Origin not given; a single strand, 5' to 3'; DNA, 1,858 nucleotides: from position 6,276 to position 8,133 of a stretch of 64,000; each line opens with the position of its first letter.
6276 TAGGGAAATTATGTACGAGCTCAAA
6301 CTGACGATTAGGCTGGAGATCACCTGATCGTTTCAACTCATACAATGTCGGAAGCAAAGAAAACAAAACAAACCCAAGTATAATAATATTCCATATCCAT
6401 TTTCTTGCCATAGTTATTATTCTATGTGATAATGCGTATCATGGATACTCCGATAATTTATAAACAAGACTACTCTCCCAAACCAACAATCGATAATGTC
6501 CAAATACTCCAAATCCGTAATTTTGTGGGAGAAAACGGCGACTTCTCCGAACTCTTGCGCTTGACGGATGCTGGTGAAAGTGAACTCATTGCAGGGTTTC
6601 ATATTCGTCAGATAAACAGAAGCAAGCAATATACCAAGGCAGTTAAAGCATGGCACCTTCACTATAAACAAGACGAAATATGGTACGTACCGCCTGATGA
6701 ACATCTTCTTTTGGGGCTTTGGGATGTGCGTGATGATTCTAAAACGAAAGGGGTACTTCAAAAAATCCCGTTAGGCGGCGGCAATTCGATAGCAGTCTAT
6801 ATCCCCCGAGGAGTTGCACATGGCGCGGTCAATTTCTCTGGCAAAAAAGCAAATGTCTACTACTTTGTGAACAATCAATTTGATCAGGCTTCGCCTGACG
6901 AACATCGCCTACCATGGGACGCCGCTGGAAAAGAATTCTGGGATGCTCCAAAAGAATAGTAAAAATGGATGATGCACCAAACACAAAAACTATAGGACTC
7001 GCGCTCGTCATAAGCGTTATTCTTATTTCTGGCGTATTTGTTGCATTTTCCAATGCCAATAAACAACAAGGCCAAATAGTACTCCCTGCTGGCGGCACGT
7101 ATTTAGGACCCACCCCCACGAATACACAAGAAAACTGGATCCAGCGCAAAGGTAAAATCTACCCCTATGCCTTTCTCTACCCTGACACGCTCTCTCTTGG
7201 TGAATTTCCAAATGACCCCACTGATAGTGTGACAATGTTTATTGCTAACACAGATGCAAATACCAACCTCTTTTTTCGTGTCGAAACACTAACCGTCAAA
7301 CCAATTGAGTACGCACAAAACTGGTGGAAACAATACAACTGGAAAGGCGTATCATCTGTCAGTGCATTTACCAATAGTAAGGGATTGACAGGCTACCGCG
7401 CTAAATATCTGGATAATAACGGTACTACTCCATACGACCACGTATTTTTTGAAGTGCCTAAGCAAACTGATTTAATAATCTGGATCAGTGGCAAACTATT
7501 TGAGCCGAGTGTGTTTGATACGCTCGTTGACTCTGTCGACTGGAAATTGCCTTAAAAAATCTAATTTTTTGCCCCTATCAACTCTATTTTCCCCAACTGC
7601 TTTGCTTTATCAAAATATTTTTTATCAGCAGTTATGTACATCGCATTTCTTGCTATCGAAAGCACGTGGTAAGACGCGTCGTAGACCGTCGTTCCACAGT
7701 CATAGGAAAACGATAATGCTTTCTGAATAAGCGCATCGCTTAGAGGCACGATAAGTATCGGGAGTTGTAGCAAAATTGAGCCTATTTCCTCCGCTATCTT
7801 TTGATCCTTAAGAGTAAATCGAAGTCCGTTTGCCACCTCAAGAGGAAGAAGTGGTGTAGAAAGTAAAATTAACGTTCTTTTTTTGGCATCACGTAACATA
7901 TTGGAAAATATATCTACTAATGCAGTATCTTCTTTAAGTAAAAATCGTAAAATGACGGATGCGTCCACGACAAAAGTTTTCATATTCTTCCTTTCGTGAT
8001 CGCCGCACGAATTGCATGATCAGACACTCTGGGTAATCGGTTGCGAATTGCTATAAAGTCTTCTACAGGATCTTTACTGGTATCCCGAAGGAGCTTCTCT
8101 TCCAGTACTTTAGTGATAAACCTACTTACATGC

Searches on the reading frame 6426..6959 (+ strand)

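Call 17: search_protein_families(library=pfam, proteins=[window:6426-6959:+], max_evalue=0.001)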
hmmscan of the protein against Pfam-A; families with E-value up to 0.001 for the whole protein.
window:6426-6959:+ (177 aa): 1 family
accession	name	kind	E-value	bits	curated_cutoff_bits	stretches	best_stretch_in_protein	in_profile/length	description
PF00908.23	dTDP_sugar_isom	-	1.4e-10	41.6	27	1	21-165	3-144/168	dTDP-4-dehydrorhamnose 3,5-epimerase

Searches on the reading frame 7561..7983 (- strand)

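Call 17: search_protein_families(library=pfam, proteins=[window:7561-7983:-], max_evalue=0.001)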
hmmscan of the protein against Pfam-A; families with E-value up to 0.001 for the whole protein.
window:7561-7983:- (140 aa): 1 family
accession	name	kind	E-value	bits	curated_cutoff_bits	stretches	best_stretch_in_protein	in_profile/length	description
PF01850.27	PIN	-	2.7e-07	31.7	23.6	1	5-127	2-117/120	PIN domain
